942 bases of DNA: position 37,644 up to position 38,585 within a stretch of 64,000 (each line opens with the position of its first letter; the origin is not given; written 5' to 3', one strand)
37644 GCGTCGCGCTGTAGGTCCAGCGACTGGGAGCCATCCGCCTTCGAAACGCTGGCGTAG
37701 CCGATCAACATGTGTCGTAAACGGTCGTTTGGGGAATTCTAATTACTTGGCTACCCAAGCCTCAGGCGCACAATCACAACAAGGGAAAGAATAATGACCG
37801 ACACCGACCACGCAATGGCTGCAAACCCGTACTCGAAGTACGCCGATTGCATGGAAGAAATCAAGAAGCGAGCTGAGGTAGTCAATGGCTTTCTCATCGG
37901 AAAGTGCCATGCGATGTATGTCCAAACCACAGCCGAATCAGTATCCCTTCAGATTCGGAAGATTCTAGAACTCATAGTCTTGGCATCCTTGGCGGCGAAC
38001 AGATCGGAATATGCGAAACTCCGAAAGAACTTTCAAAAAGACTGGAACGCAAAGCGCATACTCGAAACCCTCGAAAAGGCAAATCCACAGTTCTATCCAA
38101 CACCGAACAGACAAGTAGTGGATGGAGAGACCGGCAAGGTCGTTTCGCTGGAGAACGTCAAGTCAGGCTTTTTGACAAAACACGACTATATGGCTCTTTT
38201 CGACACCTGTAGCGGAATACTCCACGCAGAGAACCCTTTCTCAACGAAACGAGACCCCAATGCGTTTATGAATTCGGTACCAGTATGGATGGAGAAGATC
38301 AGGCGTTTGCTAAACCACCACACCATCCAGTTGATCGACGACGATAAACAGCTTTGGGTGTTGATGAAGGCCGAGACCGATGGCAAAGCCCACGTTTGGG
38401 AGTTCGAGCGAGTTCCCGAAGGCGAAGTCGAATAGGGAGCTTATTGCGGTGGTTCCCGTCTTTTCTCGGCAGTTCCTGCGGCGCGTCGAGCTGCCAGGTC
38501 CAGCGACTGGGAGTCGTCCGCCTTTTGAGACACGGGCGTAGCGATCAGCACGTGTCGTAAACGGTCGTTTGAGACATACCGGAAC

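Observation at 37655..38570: Low-GC cassette gene flanked by ~85-bp direct repeats that each encode a serine-recombinase 5' end (res-site-like)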

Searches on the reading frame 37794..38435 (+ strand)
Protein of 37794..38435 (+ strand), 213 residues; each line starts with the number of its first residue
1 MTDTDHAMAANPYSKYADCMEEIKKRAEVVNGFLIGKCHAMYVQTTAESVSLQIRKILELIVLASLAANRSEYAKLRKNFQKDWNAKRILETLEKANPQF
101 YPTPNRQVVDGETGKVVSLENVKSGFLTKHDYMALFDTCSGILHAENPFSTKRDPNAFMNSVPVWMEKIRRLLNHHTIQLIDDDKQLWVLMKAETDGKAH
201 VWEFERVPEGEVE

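Call 7: search_protein_families(library=pfam, proteins=[window:37794-38435:+], max_evalue=0.1)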
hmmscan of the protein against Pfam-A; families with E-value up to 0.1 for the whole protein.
window:37794-38435:+ (213 aa): 0 families

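Call 8: search_protein_families(library=ncbifam, proteins=[window:37794-38435:+], max_evalue=0.1)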
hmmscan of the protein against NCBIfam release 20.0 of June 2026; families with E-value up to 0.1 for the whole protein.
window:37794-38435:+ (213 aa): 0 families

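Call 9: search_protein_families(library=padloc, proteins=[window:37794-38435:+], max_evalue=1)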
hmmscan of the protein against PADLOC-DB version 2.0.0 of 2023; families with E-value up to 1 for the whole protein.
window:37794-38435:+ (213 aa): 0 families

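Call 10: find_homologous_proteins(query=window:37794-38432:+, max_evalue=0.001)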
Query window:37794-38432:+ (213 aa): 180 proteins with E <= 0.001 among 324 candidates; the best 120 are listed.
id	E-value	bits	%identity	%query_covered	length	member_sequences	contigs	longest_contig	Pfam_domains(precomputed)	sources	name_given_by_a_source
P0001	1.1e-138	478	99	100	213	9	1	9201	-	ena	-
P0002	2.4e-120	418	88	100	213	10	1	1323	-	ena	-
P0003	3.9e-120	417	85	100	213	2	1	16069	-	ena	-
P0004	6.5e-116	403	84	98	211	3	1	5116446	-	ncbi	-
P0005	8.2e-110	383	80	97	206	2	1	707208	-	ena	-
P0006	8.0e-104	364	77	96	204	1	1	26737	-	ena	-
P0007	1.5e-103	363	82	90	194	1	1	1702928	-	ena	-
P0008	2.8e-103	362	76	100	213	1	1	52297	-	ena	-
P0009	1.7e-102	359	76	99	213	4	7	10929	-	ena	-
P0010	6.7e-102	358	75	100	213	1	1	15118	-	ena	-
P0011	1.0e-101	357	74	100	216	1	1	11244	-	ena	-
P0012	1.4e-101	356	76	97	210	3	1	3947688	-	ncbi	-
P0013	8.2e-101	354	74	99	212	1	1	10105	-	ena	-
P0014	8.4e-101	354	76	99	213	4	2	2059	-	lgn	-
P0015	3.5e-100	352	76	100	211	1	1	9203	-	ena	-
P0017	2.7e-98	346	90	81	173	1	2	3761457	-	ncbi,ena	-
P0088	2.2e-69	251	55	94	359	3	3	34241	-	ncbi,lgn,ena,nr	ncbi:MAG: hypothetical protein F4Z77_03365 [Dehalococcoidia bacterium]|nr:hypothetical protein [Deha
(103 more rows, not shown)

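Call 11: find_encoding_contigs(protein=P0004, flank=5000, max_places=3)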
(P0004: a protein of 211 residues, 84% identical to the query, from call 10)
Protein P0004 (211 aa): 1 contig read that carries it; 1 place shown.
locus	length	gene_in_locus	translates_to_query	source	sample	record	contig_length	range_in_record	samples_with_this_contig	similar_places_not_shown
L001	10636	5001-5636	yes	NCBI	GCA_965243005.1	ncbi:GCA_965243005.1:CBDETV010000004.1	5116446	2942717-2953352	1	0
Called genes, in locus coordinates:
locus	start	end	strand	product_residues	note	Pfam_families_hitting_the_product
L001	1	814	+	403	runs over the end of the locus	PF02746:MR_MLE_N (weak), PF13378:MR_MLE_C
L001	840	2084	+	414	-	PF00884:Sulfatase, PF16347:SGSH_C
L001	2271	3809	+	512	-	PF05362:Lon_C (faint), PF13541:ChlI, PF00493:MCM (weak), PF01078:Mg_chelatase, PF07728:AAA_5 (weak), PF13335:Mg_chelatase_C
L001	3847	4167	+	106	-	PF06296:RelE (weak)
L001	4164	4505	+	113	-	PF01381:HTH_3 (weak)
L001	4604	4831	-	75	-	-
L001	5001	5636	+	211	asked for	-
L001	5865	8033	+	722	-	PF01804:Penicil_amidase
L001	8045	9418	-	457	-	PF00884:Sulfatase, PF01663:Phosphodiest (faint), PF16347:SGSH_C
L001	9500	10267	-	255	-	PF07286:D-Glu_cyclase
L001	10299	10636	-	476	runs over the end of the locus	PF00884:Sulfatase, PF01663:Phosphodiest (faint), PF16347:SGSH_C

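Call 12: find_encoding_contigs(protein=P0003, flank=5000, max_places=3)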
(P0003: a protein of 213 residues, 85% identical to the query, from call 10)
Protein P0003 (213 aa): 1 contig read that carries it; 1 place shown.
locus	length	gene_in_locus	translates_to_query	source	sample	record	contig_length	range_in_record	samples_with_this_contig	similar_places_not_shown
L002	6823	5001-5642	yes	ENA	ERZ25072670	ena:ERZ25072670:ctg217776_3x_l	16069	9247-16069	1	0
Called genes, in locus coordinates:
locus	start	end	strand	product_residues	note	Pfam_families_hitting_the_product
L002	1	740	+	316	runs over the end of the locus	PF20279:CTD12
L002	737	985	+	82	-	PF20295:MC8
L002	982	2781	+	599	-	PF10088:DUF2326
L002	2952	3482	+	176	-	-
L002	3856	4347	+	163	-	-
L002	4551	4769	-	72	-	-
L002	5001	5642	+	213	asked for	-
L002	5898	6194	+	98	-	-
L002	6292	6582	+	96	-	PF21716:dnstrm_HI1420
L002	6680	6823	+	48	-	?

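Call 13: find_encoding_contigs(protein=P0012, flank=5000, max_places=3)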
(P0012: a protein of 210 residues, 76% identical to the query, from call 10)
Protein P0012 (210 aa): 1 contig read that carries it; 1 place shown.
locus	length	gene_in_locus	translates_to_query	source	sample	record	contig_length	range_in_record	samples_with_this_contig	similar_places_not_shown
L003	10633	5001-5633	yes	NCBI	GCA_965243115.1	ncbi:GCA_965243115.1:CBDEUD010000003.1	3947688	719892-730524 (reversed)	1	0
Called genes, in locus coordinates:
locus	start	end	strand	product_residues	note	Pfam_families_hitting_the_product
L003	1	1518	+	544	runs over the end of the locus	PF00270:DEAD, PF04851:ResIII, PF18766:SWI2_SNF2, PF00271:Helicase_C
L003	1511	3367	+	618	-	PF13589:HATPase_c_3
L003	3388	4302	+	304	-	PF00614:PLDc (faint), PF13091:PLDc_2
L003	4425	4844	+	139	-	-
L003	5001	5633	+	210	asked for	-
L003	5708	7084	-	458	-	PF01381:HTH_3, PF12844:HTH_19 (faint), PF13413:HTH_25 (faint), PF13443:HTH_26 (faint), PF13560:HTH_31, PF01381:HTH_3, PF13560:HTH_31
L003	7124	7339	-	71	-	-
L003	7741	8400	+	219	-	-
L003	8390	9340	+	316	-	PF08843:AbiEii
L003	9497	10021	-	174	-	PF01661:Macro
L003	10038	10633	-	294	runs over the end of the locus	PF00135:COesterase, PF20434:BD-FAE, PF07859:Abhydrolase_3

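Call 17: find_encoding_contigs(protein=P0001, flank=6000, max_places=4)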
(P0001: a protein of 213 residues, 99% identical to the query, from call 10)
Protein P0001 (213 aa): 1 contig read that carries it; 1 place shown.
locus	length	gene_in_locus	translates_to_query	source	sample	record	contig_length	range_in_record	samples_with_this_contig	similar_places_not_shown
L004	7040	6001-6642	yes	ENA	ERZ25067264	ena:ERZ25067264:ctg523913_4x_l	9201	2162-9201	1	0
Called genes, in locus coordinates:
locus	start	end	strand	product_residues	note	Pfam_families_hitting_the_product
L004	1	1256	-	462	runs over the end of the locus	-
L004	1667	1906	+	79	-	PF02604:PhdYeFM_antitox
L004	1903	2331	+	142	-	-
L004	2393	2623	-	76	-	-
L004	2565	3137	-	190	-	PF03400:DDE_Tnp_IS1 (weak)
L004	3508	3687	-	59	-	-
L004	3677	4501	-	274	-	-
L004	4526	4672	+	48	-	-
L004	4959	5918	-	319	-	PF13505:OMP_b-brl (weak)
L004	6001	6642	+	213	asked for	-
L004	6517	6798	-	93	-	-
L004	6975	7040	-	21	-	?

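Call 38: search_solved_structures(query=A4, max_evalue=10)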
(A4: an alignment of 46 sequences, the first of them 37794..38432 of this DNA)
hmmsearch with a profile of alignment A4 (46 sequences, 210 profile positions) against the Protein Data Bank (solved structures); distinct sequences matched with E-value up to 10: 2.
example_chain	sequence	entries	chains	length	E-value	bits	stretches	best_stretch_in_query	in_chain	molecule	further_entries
9pjb_A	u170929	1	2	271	0.23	14.2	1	107-176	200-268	MHETase MHT043-5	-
7vsp_A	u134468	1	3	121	1.3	11.8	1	116-153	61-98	Zinc finger protein CONSTANS-LIKE 2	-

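Call 39: find_related_loci(query=A4, collection=metagenome_contigs, flank=3000)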
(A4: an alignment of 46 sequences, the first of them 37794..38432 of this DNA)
Query A4 (213 aa) in metagenome_contigs; peptide patterns used: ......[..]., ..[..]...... (x = any residue, [..] = any of these).
246 stretches matched a pattern; 156 encode a relative of the query (tblastn E <= 1e-3); the best 80 are kept; 80 distinct loci.
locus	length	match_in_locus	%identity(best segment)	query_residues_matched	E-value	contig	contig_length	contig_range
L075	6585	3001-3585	64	14-207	8e-84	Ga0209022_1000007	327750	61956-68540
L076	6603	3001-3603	60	8-207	2e-78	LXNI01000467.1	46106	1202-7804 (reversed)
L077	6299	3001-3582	51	14-207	2e-66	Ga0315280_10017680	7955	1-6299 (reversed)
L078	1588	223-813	48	16-211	8e-67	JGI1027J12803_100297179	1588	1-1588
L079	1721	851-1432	47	14-207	4e-66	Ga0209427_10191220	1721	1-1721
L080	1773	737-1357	47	1-208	1e-64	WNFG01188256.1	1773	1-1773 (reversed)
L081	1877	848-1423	49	16-207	1e-63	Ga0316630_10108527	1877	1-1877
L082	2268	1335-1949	44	8-212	3e-61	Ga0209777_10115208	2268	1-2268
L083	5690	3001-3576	48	16-207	3e-60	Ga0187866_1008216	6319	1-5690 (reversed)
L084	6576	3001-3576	48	16-207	3e-60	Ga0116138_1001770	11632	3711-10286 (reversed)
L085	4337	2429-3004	47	16-207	3e-58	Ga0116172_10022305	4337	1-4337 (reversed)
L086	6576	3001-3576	47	16-207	7e-58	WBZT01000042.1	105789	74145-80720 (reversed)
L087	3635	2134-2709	47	16-207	1e-57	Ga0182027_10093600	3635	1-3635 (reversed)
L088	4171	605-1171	46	16-204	2e-55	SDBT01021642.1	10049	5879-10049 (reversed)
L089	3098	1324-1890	46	16-204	5e-55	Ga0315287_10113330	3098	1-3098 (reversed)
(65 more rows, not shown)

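Call 40: predict_structure(alignment_id=A4)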
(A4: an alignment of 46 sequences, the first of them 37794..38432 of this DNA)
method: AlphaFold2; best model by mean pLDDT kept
length: 213 residues; sequences in the alignment: 46
mean_pLDDT: 87.9   pTM: 0.85
mean pLDDT of the five models: 87.9, 87.2, 85.7, 84.3, 83.3
residues with pLDDT >= 90: 140; 70-90: 56; 50-70: 5; < 50: 12
segments of 3 or more residues with pLDDT < 50: 1-9, 211-213
pLDDT, mean of each block of 10 residues (from residue 1): 39 88 98 91 92 97 93 88 85 94 92 87 96 95 80 88 98 95 91 91 79 44
secondary structure, 60 per line:
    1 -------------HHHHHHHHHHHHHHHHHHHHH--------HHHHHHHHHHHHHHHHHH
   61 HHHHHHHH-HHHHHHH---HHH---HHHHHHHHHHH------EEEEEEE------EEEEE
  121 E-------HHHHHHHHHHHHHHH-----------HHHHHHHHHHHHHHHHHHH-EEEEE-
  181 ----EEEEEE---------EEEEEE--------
elements in order: H14-34 H43-68 H70-76 H86-96 E103-109 E116-121 H129-143 H155-173 E175-179 E185-190 E200-205
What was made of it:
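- On HEPN domain: The AF2 model has pLDDT 88 (call 40).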

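Call 43: fold_search(model_id=the predicted structure, library=pdb)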
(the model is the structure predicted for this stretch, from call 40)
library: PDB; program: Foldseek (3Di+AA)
matches with E <= 10: 379; with E <= 0.001: 0
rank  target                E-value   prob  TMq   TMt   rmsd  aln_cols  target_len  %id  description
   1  8ii8                  3.3e-01  0.44  0.27  0.26  12.3       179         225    9  X-ray crystal structure of pink-colored protein from Pleurotus salmoneostramineus in complex with natural chromophore (released 2024-08-14)
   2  8k6m_D                3.3e-01  0.14  0.19  0.16  17.6       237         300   10  Structural complex of neuropeptide Y receptor 1 (released 2024-07-31)
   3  9gg5_R                3.7e-01  0.13  0.19  0.14  17.8       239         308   11  Cryo-EM structure of Thromboxane A2 receptor-miniGq protein complex bound to U46619 (released 2025-08-27)
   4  5vbl_B                4.3e-01  0.14  0.21  0.14  23.0       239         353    8  Structure of apelin receptor in complex with agonist peptide (released 2017-05-31)
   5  6to7_A                5.3e-01  0.13  0.21  0.17  16.5       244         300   11  Crystal structure of the Orexin-1 receptor in complex with suvorexant at 2.29 A resolution (released 2020-01-01)
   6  7l1v_R                5.6e-01  0.15  0.23  0.18  19.4       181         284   12  Orexin Receptor 2 (OX2R) in Complex with G Protein and Small-Molecule Agonist Compound 1 (released 2021-02-10)
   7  7bxo_G                5.9e-01  0.82  0.37  0.53   5.7       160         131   10  Crystal structure of the toxin-antitoxin with AMP-PNP (released 2020-09-30)
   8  6rz5_A                5.9e-01  0.09  0.16  0.12  15.5       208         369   12  XFEL crystal structure of the human cysteinyl leukotriene receptor 1 in complex with zafirlukast (released 2019-10-30)
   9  6tod_A                6.2e-01  0.12  0.21  0.17  16.5       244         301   11  Crystal structure of the Orexin-1 receptor in complex with EMPA (released 2020-01-01)
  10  7x1u_A                6.5e-01  0.13  0.21  0.17  20.3       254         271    7  Structure of Thyrotropin-Releasing Hormone Receptor bound with an Endogenous Peptide Agonist TRH. (released 2022-08-31)
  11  8zah_B                7.6e-01  0.33  0.24  0.22  11.5       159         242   12  Crystal structure of the channel protein CorA from Campylobacter jejuni (released 2024-06-19)
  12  8zak_B                8.0e-01  0.41  0.25  0.23   9.6       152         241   10  Crystal structure of the channel protein CorA from Campylobacter jejuni in complex with Ni2+ (released 2024-06-19)
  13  7kl9_D                8.0e-01  0.25  0.25  0.31  10.1       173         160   13  Structure of the SARS-CoV-2 S 6P trimer in complex with the ACE2 protein decoy, CTC-445.2 (State 4) (released 2020-11-11)
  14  4mbs_A                8.0e-01  0.09  0.21  0.14  24.1       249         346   11  Crystal Structure of the CCR5 Chemokine Receptor (released 2013-09-11)
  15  9lqx_A                8.4e-01  0.06  0.15  0.12  18.1       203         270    7  Cryo-EM structure of the JN241-9-bound state 1c of APLNR homodimer (released 2026-02-04)
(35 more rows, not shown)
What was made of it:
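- On HEPN domain: The best HEPN-toxin hits are 7bxo_G and 5yep_C, with E 0.6-1.3 and TM 0.37-0.53 (call 43).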

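Call 44: fold_search(model_id=the predicted structure, library=viral)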
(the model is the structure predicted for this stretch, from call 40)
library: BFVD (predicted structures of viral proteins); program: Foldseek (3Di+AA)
matches with E <= 10: 359; with E <= 0.001: 0
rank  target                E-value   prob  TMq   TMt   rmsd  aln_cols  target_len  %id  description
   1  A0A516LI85            2.3e-02  0.14  0.13  0.05  28.9       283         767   10  (no name in the UniProt tables at hand)
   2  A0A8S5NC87            1.9e-01  0.69  0.36  0.38  11.3       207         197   11  Uncharacterized protein [Siphoviridae sp. ctwWa4]
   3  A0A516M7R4            2.9e-01  0.12  0.16  0.18  15.4       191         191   12  (no name in the UniProt tables at hand)
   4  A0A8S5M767            6.3e-01  0.23  0.26  0.29  18.3       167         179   12  Uncharacterized protein [Siphoviridae sp. ctrgt10]
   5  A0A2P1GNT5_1          6.3e-01  0.10  0.14  0.05  19.5       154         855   11  Uncharacterized protein (Fragment) [Chinese broad-headed pond turtle astro-like virus]
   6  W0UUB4                6.6e-01  0.25  0.22  0.32  14.2       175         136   11  (no name in the UniProt tables at hand)
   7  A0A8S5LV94            7.0e-01  0.18  0.24  0.27  19.8       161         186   12  Uncharacterized protein [Siphoviridae sp. ctFn287]
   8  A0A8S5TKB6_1          7.0e-01  0.08  0.17  0.06  25.2       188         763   11  Uncharacterized protein [Podoviridae sp. ctz6O13]
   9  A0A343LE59            7.4e-01  0.05  0.16  0.12  23.6       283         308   10  Phage head morphogenesis domain-containing protein [Leptospira phage LE3]
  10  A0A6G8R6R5            7.8e-01  0.38  0.26  0.41  13.9       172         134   10  Uncharacterized protein [Synechococcus phage S-H34]
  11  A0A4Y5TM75            7.8e-01  0.08  0.15  0.16  14.6       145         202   10  (no name in the UniProt tables at hand)
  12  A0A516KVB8            8.6e-01  0.09  0.19  0.18  18.4       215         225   10  (no name in the UniProt tables at hand)
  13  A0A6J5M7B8            8.6e-01  0.08  0.21  0.19  21.2       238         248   10  Uncharacterized protein [uncultured Caudovirales phage]
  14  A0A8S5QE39            9.5e-01  0.09  0.21  0.14  24.4       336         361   10  Uncharacterized protein [Caudovirales sp. ctqPn17]
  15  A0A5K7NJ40            1.2e+00  0.14  0.22  0.19  13.8       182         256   10  MuF-like domain protein [Rothia phage Spartoi]
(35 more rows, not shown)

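Call 45: find_encoding_contigs(protein=P0009, flank=2500, max_places=7)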
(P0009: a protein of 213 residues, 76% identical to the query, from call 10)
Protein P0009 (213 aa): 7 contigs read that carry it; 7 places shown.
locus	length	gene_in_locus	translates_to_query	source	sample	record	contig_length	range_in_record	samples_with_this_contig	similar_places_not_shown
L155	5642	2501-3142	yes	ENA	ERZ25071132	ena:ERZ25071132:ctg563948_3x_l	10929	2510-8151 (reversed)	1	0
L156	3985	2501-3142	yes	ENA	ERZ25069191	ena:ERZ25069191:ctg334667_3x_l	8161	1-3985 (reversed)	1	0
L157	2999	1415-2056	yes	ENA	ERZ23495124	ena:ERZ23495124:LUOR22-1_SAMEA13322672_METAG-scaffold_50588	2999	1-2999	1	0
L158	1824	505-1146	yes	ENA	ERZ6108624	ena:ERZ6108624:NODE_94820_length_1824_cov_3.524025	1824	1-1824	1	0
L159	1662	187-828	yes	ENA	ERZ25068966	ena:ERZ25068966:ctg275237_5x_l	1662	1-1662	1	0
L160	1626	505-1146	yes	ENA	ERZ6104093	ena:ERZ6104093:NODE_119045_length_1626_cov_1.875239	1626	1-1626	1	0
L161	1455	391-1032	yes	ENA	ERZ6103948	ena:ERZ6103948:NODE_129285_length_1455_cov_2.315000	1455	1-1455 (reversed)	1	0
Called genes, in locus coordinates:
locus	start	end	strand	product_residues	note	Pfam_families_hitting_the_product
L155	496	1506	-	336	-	PF08843:AbiEii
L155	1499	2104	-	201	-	PF19570:DUF6088, PF13338:AbiEi_4 (weak)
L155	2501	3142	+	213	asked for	-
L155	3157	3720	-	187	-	PF00239:Resolvase, PF02796:HTH_7 (weak)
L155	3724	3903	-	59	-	PF08972:DUF1902 (weak)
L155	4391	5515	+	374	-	PF01298:TbpB_B_D (weak)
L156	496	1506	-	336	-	PF08843:AbiEii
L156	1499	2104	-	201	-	PF19570:DUF6088, PF13338:AbiEi_4 (weak)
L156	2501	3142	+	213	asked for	-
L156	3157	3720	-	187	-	PF00239:Resolvase, PF02796:HTH_7 (weak)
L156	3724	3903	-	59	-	PF08972:DUF1902 (weak)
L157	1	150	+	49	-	?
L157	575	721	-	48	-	-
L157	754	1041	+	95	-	PF00216:Bac_DNA_binding, PF18291:HU-HIG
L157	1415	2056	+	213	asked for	-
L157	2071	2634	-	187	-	PF00239:Resolvase, PF02796:HTH_7 (weak)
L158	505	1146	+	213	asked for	-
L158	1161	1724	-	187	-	PF00239:Resolvase, PF02796:HTH_7 (weak)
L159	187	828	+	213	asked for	-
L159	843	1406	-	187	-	PF00239:Resolvase, PF02796:HTH_7 (weak)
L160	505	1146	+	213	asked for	-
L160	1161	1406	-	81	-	PF00239:Resolvase (weak), PF02796:HTH_7 (weak)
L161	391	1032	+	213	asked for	-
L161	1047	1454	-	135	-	?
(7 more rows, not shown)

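Call 46: find_encoding_contigs(protein=P0005, flank=2500, max_places=3)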
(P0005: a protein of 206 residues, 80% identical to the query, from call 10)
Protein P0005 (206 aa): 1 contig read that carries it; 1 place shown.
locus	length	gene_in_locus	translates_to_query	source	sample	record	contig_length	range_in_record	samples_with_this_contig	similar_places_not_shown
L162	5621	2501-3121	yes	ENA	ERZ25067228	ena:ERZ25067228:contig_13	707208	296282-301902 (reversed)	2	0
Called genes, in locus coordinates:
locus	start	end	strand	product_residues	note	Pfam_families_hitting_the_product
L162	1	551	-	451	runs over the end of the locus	PF00962:A_deaminase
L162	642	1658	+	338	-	PF00248:Aldo_ket_red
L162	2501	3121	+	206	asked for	-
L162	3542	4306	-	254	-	-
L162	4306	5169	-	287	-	PF01261:AP_endonuc_2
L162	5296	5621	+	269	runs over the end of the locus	-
